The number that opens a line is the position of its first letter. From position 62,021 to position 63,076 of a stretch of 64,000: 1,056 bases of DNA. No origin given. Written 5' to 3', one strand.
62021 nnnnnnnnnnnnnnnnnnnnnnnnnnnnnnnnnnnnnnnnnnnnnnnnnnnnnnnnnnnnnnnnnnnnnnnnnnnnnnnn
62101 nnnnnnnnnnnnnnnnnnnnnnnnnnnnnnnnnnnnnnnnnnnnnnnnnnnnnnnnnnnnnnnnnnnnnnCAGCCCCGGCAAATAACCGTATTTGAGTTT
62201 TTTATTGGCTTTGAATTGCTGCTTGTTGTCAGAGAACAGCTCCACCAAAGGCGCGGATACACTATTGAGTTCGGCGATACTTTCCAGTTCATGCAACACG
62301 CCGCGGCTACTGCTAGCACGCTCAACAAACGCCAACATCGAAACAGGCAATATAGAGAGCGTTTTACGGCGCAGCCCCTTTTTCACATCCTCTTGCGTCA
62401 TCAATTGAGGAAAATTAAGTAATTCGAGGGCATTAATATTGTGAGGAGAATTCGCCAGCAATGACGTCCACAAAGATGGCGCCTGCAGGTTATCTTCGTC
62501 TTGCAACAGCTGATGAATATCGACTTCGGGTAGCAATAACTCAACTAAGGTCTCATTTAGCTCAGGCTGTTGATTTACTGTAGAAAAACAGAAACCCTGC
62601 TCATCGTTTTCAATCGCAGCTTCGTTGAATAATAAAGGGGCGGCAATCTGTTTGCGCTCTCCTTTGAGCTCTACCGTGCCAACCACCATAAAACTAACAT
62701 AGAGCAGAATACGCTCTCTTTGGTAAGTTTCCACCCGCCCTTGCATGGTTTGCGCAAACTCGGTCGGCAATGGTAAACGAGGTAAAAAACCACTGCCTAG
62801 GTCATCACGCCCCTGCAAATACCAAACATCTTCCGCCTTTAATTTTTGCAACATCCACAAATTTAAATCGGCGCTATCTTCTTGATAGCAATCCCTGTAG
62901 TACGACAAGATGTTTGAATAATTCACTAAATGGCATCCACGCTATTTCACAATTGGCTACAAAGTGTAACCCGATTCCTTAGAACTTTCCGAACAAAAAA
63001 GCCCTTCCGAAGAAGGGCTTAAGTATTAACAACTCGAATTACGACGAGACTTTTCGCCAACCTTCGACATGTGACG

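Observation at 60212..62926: Single-gene helicase-nuclease (Upf1-like SF1 helicase plus C-terminal restriction-endonuclease-like domain), a candidate Hhe-like defence protein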

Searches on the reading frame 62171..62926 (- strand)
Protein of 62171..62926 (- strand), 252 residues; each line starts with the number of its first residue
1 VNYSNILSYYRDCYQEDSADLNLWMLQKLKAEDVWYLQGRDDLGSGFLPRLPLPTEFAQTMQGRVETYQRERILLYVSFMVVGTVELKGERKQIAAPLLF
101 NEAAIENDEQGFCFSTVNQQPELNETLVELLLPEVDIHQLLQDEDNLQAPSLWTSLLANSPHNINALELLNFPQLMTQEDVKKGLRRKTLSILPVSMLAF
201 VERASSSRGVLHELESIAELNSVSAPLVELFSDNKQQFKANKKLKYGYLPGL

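Call 63: predict_structure(alignment_id=A3)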
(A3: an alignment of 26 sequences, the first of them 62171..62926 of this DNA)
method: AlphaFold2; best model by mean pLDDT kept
length: 252 residues; sequences in the alignment: 26
mean_pLDDT: 85.8   pTM: 0.75
mean pLDDT of the five models: 85.8, 83.8, 83.8, 83.8, 82.7
residues with pLDDT >= 90: 152; 70-90: 59; 50-70: 35; < 50: 6
segments of 3 or more residues with pLDDT < 50: 247-252
pLDDT, mean of each block of 10 residues (from residue 1): 75 62 83 96 96 96 89 95 91 94 95 95 92 91 92 95 96 97 94 97 68 76 75 62 51 37
secondary structure, 60 per line:
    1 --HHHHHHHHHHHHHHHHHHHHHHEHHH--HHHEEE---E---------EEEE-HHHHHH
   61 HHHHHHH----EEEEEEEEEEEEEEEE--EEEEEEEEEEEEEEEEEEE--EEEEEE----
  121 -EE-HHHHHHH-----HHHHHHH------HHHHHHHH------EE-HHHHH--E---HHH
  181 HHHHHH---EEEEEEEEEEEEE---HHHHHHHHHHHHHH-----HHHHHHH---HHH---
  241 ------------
elements in order: H3-24 E34-36 E50-53 H55-67 E72-87 E90-108 E111-116 H125-131 H137-143 H150-157 H167-171 H178-186 E190-202 H206-219 H225-231

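Call 82: search_protein_representatives(alignment_id=A3)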
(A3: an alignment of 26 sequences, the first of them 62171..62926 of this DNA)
Query: 26 sequences, 249 profile positions. Proteins with E-value up to 0.001 (for the whole library): 497; up to 1e-10: 372; up to 1e-30: 60. The best 150 are listed.
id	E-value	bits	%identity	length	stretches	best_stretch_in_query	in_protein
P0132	3.3e-108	377.1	-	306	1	5-249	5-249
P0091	2.8e-106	370.8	-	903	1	1-249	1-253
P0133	1.7e-91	322.4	-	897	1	1-249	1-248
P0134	9.2e-85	300.3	-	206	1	1-191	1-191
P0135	4.4e-63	229.3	-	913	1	1-249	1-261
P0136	1.1e-61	224.8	-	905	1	4-249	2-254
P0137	2.1e-59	217.2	-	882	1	4-239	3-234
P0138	2.8e-59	216.8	-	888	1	3-249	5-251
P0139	6.4e-58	212.4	-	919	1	3-249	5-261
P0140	2.8e-48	180.8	-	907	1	5-238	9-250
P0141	7.7e-47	176.1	-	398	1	4-240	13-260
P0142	3.6e-46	173.9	-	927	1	4-240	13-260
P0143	3.6e-42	160.8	-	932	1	3-244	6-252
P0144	7.5e-41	156.4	-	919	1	4-249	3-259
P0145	1.4e-40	155.5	-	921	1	1-235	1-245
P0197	8.5e-30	120.2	-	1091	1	3-249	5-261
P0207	3.5e-29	118.2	-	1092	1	5-242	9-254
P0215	2.3e-28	115.6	-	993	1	4-241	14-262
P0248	3.0e-25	105.3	-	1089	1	1-231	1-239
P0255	6.5e-25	104.2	-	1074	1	4-237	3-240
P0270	8.4e-24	100.6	-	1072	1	4-235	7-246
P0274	2.1e-23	99.3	-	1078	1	3-238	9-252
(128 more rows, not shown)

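Call 88: fold_search(model_id=the predicted structure, library=pdb)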
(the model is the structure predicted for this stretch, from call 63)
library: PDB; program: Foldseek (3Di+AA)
matches with E <= 10: 534; with E <= 0.001: 0
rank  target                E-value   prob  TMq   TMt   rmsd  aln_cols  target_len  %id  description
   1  2gfg_A                2.7e-02  0.12  0.14  0.17  17.9       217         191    8  Crystal structure of a putative adenylate cyclase (bh2851) from bacillus halodurans at 2.12 A resolution (released 2006-05-02)
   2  2gfg_C                1.2e-01  0.07  0.13  0.16  18.4       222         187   10  Crystal structure of a putative adenylate cyclase (bh2851) from bacillus halodurans at 2.12 A resolution (released 2006-05-02)
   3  9gb5_G                1.6e-01  0.10  0.09  0.15  17.3        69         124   13  Contracted phiCD508 neck (released 2025-03-26)
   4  6m4i_B                3.4e-01  0.04  0.10  0.09  18.2       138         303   14  Structure of CENP-E motor domain at 1.9 angstrom resolution (released 2021-03-10)
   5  1iwm_A                3.4e-01  0.02  0.10  0.11  17.7       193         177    7  Crystal Structure of the Outer Membrane Lipoprotein Receptor, LolB (released 2003-07-15)
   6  8tzr_B                3.4e-01  0.02  0.10  0.06  21.0       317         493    7  Structure of human Wnt3a bound to WLS and CALR (released 2023-10-18)
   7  2hzm_A                3.9e-01  0.03  0.13  0.15  17.1       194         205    5  Structure of the Mediator head subcomplex Med18/20 (released 2006-09-12)
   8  2dt4                  4.6e-01  0.04  0.08  0.12  14.5       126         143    7  Crystal structure of Pyrococcus horikoshii a plant- and prokaryote-conserved (PPC) protein at 1.60 resolution (released 2007-05-22)
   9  11wx_C                4.6e-01  0.01  0.09  0.09  19.4       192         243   10  Crystal Structure of ribosomal large subunit pseudouridine synthase D from Neisseria gonorrhoea (released 2026-03-25)
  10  5a67                  5.6e-01  0.03  0.13  0.15  19.6       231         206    8  Crystal structure of AtTTM3 in complex with tripolyphosphate and manganese ion (form B) (released 2015-08-05)
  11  9j0h_G                5.6e-01  0.02  0.11  0.08  19.0       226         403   14  The crystal structure of styrene monooxygenase StyA from Streptomyces vilmorinianum (released 2025-03-19)
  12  8hfh                  5.9e-01  0.04  0.10  0.08  15.7       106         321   13  CENP-E motor domain in complex with AMPPNP and Mg2+ (released 2023-03-08)
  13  7rsi_C                5.9e-01  0.02  0.08  0.07  16.0        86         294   15  The cryo-EM map of KIF18A bound to KIFBP (released 2021-09-08)
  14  8dau_G                6.3e-01  0.06  0.10  0.06   9.9        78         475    8  Saccharomyces cerevisiae Ufd1/Npl4/Cdc48 complex bound to two folded ubiquitin moieties and one unfolded ubiquitin in  (released 2022-11-30)
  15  9h91_P                7.5e-01  0.05  0.07  0.13  12.3        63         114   11  Cryo-EM structure of the Vibrio natrigens 50S ribosomal subunit in complex with the proline-rich antimicrobial peptide (released 2025-05-21)
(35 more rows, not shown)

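Call 89: search_protein_families(library=pfam, proteins=[P0197, P0207, P0248, P0255, P0270, P0274, P0215], max_evalue=0.001)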
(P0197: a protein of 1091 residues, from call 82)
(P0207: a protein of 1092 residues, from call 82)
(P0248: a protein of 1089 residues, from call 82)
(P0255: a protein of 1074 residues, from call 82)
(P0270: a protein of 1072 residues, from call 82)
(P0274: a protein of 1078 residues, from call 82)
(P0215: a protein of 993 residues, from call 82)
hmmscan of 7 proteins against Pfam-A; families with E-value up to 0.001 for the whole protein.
P0197 (1091 aa): 9 families
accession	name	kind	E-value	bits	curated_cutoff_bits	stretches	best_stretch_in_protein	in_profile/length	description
PF13086.12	AAA_11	-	4.6e-24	86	27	1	266-561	4-251/257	AAA domain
PF13087.12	AAA_12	-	1.3e-22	80.8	27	1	598-776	6-190/195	AAA domain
PF13604.12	AAA_30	-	1.7e-10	41.4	27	1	264-335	2-75/191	AAA domain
PF13245.12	AAA_19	-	1e-08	35.9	25.1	1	269-560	2-129/134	AAA domain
PF01443.25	Viral_helicase1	-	6.6e-07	29.8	21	0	524-566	59-103/228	Viral superfamily 1 RNA helicase core domain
PF00580.27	UvrD-helicase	-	0.00019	21.6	23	1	277-559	12-250/271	UvrD/REP helicase N-terminal domain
PF02562.22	PhoH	-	0.00039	20.4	27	0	265-308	6-49/205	PhoH-like protein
PF20720.3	nSTAND3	-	0.0005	20.2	27.2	0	277-362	16-104/155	Novel STAND NTPase 3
PF04851.21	ResIII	-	0.00064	20.1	22.5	0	270-323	10-70/164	Type III restriction enzyme, res subunit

P0207 (1092 aa): 9 families
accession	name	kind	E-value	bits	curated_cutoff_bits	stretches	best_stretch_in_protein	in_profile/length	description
PF13086.12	AAA_11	-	3.6e-23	83.1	27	1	265-562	3-251/257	AAA domain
PF13087.12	AAA_12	-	4.1e-20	72.6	27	1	607-775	15-187/195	AAA domain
PF13245.12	AAA_19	-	1.2e-11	45.3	25.1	1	268-563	1-131/134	AAA domain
PF13604.12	AAA_30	-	3.1e-11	43.8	27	1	264-338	2-74/191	AAA domain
PF02562.22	PhoH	-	1.2e-06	28.6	27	1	265-355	6-89/205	PhoH-like protein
PF01443.25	Viral_helicase1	-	3.2e-06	27.6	21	0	525-574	59-110/228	Viral superfamily 1 RNA helicase core domain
PF09848.15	SLFN-g3_helicase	-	0.00035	20.4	24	0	279-345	2-66/354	Schlafen group 3, DNA/RNA helicase domain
PF05127.21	NAT10_TcmA_helicase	-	0.00079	19.8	22.7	0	283-332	2-52/176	RNA cytidine acetyltransferase NAT10/TcmA, helicase domain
PF00580.27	UvrD-helicase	-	0.00099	19.3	23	0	265-560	2-250/271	UvrD/REP helicase N-terminal domain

P0248 (1089 aa): 7 families
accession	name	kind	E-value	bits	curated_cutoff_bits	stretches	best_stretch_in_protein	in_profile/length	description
PF13087.12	AAA_12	-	9.3e-23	81.2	27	1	593-771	11-191/195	AAA domain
PF13086.12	AAA_11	-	1.8e-17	64.4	27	1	265-554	8-251/257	AAA domain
PF13245.12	AAA_19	-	1.8e-08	35.1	25.1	1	263-553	1-129/134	AAA domain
PF01443.25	Viral_helicase1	-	1.8e-06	28.4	21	0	517-576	59-122/228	Viral superfamily 1 RNA helicase core domain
PF07728.20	AAA_5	-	4.7e-05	23.9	22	0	277-307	3-31/139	AAA domain (dynein-related subfamily)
PF13604.12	AAA_30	-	0.00012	22.3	27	0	259-319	2-64/191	AAA domain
PF02562.22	PhoH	-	0.00061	19.8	27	0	260-305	6-51/205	PhoH-like protein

P0255 (1074 aa): 9 families
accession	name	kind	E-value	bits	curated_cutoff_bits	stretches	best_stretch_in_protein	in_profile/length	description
PF13086.12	AAA_11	-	4.2e-25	89.4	27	1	262-559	2-251/257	AAA domain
PF13087.12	AAA_12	-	1.1e-18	67.9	27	1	601-774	14-191/195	AAA domain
PF13604.12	AAA_30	-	1.9e-10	41.3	27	1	262-323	2-65/191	AAA domain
PF13245.12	AAA_19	-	1.3e-09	38.7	25.1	1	266-560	1-131/134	AAA domain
PF01443.25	Viral_helicase1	-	3.6e-06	27.4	21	0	521-568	58-111/228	Viral superfamily 1 RNA helicase core domain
PF09848.15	SLFN-g3_helicase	-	1.1e-05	25.4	24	1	280-328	5-55/354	Schlafen group 3, DNA/RNA helicase domain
PF04851.21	ResIII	-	0.00015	22.2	22.5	0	274-321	21-70/164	Type III restriction enzyme, res subunit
PF02562.22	PhoH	-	0.00019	21.4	27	0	263-307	6-50/205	PhoH-like protein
PF20720.3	nSTAND3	-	0.00094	19.3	27.2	0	266-321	7-62/155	Novel STAND NTPase 3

P0270 (1072 aa): 7 families
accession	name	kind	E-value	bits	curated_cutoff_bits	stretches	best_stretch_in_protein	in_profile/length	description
PF13086.12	AAA_11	-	9.8e-26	91.5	27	1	271-561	9-251/257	AAA domain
PF13087.12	AAA_12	-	1.6e-21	77.2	27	1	605-773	11-185/195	AAA domain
PF13604.12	AAA_30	-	1.4e-07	31.9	27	0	265-342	3-78/191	AAA domain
PF01443.25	Viral_helicase1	-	3.2e-07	30.8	21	1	513-567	46-104/228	Viral superfamily 1 RNA helicase core domain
PF13245.12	AAA_19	-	1.6e-06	28.8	25.1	1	268-561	1-130/134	AAA domain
PF04851.21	ResIII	-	0.00061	20.2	22.5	0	488-533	84-134/164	Type III restriction enzyme, res subunit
PF02562.22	PhoH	-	0.00098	19.1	27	0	264-310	5-51/205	PhoH-like protein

P0274 (1078 aa): 7 families
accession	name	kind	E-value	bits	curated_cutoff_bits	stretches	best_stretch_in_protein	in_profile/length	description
PF13086.12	AAA_11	-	2.1e-24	87.1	27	1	268-564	3-251/257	AAA domain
PF13087.12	AAA_12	-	1.3e-20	74.3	27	1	603-780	11-190/195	AAA domain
PF13245.12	AAA_19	-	6.8e-12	46.2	25.1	1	271-563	1-129/134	AAA domain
PF13604.12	AAA_30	-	1.6e-11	44.8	27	1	267-340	2-73/191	AAA domain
PF01443.25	Viral_helicase1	-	3.5e-08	34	21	0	526-570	58-104/228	Viral superfamily 1 RNA helicase core domain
PF04851.21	ResIII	-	8.9e-05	22.9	22.5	0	267-336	4-80/164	Type III restriction enzyme, res subunit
PF02562.22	PhoH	-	0.00012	22.1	27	0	268-311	6-49/205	PhoH-like protein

P0215 (993 aa): 6 families
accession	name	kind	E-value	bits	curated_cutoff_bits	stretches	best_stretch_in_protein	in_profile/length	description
PF13086.12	AAA_11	-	5e-22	79.3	27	1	278-583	6-250/257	AAA domain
PF13087.12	AAA_12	-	3e-21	76.3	27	1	624-802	8-190/195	AAA domain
PF13604.12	AAA_30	-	6.8e-10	39.4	27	1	275-338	2-67/191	AAA domain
PF13245.12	AAA_19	-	8e-09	36.2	25.1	1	279-583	1-129/134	AAA domain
PF02562.22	PhoH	-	2.2e-05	24.5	27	0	276-323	6-53/205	PhoH-like protein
PF01443.25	Viral_helicase1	-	2.3e-05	24.7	21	0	547-588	59-102/228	Viral superfamily 1 RNA helicase core domain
